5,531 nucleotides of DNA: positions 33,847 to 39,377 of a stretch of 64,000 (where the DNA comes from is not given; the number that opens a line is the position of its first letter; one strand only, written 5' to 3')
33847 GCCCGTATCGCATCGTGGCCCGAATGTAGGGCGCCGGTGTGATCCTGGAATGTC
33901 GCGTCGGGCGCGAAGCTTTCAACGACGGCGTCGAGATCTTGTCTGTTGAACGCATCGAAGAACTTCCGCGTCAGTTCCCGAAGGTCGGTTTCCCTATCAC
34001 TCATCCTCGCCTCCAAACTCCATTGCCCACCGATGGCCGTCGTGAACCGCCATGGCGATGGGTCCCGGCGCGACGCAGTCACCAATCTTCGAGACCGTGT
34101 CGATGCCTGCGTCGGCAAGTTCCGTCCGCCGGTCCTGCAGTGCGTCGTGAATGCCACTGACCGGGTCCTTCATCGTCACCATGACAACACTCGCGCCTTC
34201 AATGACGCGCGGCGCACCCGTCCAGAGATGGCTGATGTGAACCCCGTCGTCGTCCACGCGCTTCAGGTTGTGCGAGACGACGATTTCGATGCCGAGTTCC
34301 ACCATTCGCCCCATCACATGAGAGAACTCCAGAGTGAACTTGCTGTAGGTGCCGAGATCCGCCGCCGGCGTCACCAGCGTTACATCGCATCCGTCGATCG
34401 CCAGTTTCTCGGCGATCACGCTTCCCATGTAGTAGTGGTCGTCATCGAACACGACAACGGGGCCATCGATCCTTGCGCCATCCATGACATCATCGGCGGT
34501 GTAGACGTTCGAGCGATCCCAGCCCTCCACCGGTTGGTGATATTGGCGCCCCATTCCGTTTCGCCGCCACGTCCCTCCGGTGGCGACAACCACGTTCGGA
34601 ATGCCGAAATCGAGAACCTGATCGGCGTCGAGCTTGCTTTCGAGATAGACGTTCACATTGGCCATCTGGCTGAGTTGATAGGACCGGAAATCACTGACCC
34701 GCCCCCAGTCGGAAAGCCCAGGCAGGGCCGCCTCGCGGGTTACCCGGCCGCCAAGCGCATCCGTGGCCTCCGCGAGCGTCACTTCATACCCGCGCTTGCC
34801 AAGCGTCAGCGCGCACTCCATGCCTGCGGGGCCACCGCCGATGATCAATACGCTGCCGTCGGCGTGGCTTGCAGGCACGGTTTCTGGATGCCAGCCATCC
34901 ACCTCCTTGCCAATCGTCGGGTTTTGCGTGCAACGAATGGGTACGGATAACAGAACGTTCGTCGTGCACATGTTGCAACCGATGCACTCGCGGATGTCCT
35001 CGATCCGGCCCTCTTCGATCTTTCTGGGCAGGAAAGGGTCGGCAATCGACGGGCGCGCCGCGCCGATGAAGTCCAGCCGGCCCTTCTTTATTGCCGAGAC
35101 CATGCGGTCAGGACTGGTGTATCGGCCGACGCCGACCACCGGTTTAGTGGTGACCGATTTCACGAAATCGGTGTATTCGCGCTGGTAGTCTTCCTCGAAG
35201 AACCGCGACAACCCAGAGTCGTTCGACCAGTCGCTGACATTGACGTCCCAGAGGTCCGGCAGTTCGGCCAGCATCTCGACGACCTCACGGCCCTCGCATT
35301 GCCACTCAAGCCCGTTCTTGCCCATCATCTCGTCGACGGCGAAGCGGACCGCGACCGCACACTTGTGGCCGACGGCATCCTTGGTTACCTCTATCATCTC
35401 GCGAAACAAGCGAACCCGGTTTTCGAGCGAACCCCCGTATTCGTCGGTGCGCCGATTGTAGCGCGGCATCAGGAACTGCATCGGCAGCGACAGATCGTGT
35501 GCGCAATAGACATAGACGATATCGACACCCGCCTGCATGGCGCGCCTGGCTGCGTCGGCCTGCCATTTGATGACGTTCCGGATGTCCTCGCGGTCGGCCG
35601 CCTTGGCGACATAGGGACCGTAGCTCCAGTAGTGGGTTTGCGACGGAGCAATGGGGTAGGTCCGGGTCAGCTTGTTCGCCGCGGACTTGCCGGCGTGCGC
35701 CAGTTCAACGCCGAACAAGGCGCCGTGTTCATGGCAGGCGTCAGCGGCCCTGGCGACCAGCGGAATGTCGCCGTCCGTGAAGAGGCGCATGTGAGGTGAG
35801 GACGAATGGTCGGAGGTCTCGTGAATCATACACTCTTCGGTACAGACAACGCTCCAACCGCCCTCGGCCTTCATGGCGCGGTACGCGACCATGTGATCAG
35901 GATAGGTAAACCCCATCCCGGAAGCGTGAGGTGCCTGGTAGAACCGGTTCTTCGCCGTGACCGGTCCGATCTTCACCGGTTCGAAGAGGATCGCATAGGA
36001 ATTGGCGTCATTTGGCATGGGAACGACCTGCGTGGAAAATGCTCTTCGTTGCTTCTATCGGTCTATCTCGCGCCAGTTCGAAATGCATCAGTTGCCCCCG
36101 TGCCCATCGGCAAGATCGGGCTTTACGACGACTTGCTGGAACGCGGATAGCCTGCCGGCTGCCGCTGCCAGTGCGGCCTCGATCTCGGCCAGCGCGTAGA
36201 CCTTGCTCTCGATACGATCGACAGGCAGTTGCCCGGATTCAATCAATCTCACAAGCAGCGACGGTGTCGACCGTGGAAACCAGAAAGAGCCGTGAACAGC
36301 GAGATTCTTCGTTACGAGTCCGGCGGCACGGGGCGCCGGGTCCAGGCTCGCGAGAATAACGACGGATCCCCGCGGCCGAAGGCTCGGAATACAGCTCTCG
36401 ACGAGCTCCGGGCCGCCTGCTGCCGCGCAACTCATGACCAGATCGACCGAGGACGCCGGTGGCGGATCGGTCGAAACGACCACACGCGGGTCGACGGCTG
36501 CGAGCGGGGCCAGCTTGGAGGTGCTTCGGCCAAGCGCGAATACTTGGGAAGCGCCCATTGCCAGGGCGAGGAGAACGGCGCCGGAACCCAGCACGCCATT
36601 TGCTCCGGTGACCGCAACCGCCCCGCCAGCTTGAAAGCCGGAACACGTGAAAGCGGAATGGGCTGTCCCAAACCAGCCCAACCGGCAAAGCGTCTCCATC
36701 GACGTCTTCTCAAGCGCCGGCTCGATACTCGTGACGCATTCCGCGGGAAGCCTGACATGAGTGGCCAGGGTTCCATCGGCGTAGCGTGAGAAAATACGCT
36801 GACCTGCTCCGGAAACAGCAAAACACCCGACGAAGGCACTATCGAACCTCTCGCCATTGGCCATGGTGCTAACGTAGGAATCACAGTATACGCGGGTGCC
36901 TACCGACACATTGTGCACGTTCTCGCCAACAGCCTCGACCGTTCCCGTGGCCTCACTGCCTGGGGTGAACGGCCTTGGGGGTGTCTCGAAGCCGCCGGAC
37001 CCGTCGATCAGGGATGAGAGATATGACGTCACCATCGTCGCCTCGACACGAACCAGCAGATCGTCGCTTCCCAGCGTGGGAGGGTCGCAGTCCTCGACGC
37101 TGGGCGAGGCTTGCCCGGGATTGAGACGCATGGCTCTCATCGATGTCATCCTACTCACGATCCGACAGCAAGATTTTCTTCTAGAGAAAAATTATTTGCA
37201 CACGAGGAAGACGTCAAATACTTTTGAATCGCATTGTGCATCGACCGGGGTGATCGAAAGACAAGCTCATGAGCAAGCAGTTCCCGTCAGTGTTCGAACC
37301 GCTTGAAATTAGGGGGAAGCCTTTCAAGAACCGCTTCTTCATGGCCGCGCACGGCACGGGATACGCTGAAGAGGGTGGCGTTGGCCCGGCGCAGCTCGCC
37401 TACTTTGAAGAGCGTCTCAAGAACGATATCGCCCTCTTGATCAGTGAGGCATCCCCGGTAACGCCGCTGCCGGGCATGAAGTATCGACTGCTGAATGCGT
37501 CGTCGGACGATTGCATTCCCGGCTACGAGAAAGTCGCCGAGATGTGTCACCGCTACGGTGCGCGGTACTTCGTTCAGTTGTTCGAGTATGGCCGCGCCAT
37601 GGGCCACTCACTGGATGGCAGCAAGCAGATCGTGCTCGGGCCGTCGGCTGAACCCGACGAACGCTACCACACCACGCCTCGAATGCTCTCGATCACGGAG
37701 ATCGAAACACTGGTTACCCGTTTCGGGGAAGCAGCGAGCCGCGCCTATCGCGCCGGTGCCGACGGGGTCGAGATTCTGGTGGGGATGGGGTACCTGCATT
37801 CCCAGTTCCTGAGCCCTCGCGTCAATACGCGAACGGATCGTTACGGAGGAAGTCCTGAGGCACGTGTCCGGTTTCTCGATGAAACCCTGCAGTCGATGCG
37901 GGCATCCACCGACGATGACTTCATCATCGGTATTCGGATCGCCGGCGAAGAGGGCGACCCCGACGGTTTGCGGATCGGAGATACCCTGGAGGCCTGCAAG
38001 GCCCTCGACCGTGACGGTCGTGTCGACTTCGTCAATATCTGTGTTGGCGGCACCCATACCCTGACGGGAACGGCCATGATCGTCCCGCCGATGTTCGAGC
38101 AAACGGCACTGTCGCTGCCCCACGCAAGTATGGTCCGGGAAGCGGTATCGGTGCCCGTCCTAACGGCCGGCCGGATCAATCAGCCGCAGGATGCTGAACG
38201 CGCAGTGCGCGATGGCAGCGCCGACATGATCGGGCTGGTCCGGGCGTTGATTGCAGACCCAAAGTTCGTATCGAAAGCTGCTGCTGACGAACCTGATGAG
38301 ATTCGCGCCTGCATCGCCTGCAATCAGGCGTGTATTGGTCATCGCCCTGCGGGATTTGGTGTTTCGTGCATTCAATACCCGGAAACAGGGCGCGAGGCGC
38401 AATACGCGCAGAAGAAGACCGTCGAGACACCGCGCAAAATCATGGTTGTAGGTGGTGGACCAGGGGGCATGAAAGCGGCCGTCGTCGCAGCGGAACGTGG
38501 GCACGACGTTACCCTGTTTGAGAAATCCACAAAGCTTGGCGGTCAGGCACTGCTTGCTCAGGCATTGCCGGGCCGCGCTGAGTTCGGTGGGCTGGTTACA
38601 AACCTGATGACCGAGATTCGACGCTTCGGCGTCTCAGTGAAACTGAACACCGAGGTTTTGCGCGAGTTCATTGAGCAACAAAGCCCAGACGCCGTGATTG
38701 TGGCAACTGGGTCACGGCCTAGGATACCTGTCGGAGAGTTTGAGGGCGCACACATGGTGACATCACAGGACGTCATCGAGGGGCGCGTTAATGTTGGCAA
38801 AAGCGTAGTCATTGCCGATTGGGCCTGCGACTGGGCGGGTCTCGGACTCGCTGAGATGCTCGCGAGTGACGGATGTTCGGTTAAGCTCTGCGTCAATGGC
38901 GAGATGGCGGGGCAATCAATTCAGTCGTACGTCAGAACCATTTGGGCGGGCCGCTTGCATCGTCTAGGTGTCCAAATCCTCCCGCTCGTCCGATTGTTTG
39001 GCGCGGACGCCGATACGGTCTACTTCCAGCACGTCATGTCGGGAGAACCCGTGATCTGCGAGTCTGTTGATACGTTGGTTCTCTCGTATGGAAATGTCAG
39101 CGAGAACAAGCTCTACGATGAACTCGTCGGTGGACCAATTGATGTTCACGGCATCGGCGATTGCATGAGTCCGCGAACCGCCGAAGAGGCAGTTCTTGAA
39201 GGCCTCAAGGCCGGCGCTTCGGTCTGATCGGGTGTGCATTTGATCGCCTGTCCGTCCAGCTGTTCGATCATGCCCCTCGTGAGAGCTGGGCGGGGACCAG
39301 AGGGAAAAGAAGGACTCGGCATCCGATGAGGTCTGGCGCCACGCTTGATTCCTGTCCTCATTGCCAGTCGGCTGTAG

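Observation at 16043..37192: One 21-bp AT-rich palindrome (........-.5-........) sits in all five divergent promoter regions of the catabolic island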

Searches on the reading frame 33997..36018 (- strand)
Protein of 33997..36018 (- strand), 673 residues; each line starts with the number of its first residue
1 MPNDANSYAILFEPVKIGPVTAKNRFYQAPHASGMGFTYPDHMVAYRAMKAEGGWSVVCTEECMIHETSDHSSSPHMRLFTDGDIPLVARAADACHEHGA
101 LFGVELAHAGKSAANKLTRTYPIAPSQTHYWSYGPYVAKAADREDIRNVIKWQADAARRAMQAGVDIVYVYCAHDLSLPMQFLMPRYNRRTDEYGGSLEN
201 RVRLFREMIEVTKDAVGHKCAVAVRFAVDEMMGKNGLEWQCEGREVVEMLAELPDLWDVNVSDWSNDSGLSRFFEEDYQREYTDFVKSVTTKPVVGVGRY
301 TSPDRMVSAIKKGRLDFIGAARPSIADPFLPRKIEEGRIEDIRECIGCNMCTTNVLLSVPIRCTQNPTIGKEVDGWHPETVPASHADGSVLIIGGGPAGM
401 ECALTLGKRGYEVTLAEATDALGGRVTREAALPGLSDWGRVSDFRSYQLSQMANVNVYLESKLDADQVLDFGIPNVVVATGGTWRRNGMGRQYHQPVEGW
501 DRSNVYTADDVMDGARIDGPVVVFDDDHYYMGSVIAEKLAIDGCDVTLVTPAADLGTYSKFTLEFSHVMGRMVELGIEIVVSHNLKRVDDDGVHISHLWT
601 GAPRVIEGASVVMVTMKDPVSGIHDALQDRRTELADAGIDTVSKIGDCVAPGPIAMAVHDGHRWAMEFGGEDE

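Call 10: search_protein_families(library=pfam, proteins=[window:33997-36018:-])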
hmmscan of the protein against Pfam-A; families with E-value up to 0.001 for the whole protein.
window:33997-36018:- (673 aa): 11 families
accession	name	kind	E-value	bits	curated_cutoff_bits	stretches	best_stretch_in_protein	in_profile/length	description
PF00724.26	Oxidored_FMN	-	1.2e-69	235.7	27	1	11-339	2-340/342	NADH:flavin oxidoreductase / NADH oxidase family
PF22620.2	OYE-like_second_a-b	-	4.1e-15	56.4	25.5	1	507-601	2-96/128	OYE-like second alpha/beta domain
PF07992.20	Pyr_redox_2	-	2.5e-12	47.3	26.1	1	389-615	2-235/291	Pyridine nucleotide-disulphide oxidoreductase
PF00070.33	Pyr_redox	-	1.3e-09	38.9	22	1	389-423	1-35/82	Pyridine nucleotide-disulphide oxidoreductase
PF13450.12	NAD_binding_8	-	1.5e-09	38.5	21.9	1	392-434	1-42/68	NAD(P)-binding Rossmann-like domain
PF12831.13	FAD_oxidored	-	2.2e-07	31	27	1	390-438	2-50/416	FAD dependent oxidoreductase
PF03486.20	HI0933_like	-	9e-06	25.7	50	1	389-426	2-39/244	HI0933-like protein Rossmann domain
PF00890.30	FAD_binding_2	-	2.6e-05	24.1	20.4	1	390-424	2-36/414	FAD binding domain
PF01134.28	GIDA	-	0.00019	21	22.1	1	390-423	2-36/391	Glucose inhibited division protein A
PF01266.30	DAO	-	0.00025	21.2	27.9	1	390-425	2-38/353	FAD dependent oxidoreductase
PF01494.25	FAD_binding_3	-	0.00089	19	22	0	389-418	3-32/349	FAD binding domain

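Call 55: search_protein_families(library=ncbifam, proteins=[window:33997-36018:-], max_evalue=1e-10)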
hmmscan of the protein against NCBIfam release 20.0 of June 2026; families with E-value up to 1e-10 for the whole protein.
window:33997-36018:- (673 aa): 8 families
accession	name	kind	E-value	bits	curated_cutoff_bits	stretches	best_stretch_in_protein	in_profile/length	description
TIGR03997.1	mycofact_OYE_2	equivalog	2.1e-111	373.4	793.15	1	11-666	2-643/645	mycofactocin system FadH/OYE family oxidoreductase 2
NF041087.1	bile_acid_BaiCD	equivalog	1.1e-71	241.8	825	1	8-667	1-641/642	bile acid Fe-S flavoenzyme BaiCD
NF045599.1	bili_reduct_long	exception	5.5e-69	233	750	1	11-667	1-640/641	bilirubin reductase, long form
TIGR03996.1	mycofact_OYE_1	hypoth_equivalog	2.8e-56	191.3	627.9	1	17-663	8-631/633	mycofactocin system FadH/OYE family oxidoreductase 1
NF045592.1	bili_reduct_N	equivalog_domain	5.5e-42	144.2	425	1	11-364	2-361/363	bilirubin reductase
NF006101.0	PRK08255.1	equivalog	2.1e-31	108.8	1078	1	7-328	395-724/768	bifunctional salicylyl-CoA 5-hydroxylase/oxidoreductase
NF010047.0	PRK13523.1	equivalog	7.7e-31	107.3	431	1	11-338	5-324/339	NADPH dehydrogenase NamA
NF007899.0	PRK10605.1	subfamily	9.7e-22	77.7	403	1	9-335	4-338/365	N-ethylmaleimide reductase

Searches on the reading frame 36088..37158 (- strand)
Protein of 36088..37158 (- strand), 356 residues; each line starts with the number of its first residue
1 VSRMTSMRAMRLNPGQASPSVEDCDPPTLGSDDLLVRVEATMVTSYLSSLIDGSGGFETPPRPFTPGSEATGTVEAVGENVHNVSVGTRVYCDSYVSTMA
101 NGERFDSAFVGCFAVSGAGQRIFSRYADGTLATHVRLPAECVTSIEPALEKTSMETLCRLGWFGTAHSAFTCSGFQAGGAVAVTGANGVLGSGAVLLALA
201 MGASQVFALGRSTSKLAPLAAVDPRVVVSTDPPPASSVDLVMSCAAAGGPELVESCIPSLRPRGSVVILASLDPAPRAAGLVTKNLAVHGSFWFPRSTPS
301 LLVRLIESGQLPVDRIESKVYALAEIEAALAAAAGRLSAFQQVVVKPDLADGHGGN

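Call 10: search_protein_families(library=pfam, proteins=[window:36088-37158:-])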
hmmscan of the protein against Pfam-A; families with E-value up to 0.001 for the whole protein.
window:36088-37158:- (356 aa): 2 families
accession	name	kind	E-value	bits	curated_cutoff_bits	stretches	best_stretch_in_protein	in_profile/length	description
PF08240.17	ADH_N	-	5.7e-12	46.2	23.5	1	31-145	2-102/104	Alcohol dehydrogenase GroES-like domain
PF00107.32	ADH_zinc_N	-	1.4e-06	28.7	31.8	1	190-306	2-127/129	Zinc-binding dehydrogenase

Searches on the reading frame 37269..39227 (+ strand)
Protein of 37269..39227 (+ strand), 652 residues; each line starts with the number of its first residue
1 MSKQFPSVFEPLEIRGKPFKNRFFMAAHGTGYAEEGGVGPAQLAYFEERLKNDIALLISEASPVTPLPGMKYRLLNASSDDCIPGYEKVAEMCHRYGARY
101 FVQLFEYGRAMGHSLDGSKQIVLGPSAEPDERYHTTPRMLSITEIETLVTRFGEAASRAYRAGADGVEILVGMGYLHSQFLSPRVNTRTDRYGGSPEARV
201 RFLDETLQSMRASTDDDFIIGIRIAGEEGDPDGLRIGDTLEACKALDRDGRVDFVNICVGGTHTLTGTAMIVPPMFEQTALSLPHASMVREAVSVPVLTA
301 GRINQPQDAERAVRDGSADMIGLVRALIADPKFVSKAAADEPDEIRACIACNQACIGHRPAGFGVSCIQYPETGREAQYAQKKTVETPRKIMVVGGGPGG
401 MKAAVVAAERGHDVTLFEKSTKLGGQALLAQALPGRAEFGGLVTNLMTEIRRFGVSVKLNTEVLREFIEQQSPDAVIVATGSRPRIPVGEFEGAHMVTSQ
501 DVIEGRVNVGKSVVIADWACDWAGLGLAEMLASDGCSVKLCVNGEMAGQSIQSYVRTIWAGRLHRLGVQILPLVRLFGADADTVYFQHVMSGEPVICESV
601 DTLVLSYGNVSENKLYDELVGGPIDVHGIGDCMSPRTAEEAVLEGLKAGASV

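Call 10: search_protein_families(library=pfam, proteins=[window:37269-39227:+])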
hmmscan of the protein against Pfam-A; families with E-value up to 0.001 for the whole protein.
window:37269-39227:+ (652 aa): 9 families
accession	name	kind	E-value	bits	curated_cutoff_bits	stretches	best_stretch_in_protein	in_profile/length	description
PF00724.26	Oxidored_FMN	-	4.2e-57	194.4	27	1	8-343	2-341/342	NADH:flavin oxidoreductase / NADH oxidase family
PF07992.20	Pyr_redox_2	-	9.6e-14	51.9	26.1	1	390-618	2-245/291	Pyridine nucleotide-disulphide oxidoreductase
PF13450.12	NAD_binding_8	-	5.3e-10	39.9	21.9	1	393-428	1-36/68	NAD(P)-binding Rossmann-like domain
PF12831.13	FAD_oxidored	-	1e-09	38.6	27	1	391-427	2-38/416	FAD dependent oxidoreductase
PF03486.20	HI0933_like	-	1.4e-07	31.6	50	1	390-477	2-83/244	HI0933-like protein Rossmann domain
PF00070.33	Pyr_redox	-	4.7e-07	30.7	22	0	390-424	1-35/82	Pyridine nucleotide-disulphide oxidoreductase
PF00890.30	FAD_binding_2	-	1.7e-06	27.9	20.4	1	391-432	2-43/414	FAD binding domain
PF01266.30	DAO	-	8.2e-06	26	27.9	0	391-425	2-37/353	FAD dependent oxidoreductase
PF01134.28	GIDA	-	0.00013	21.6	22.1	1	390-454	1-60/391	Glucose inhibited division protein A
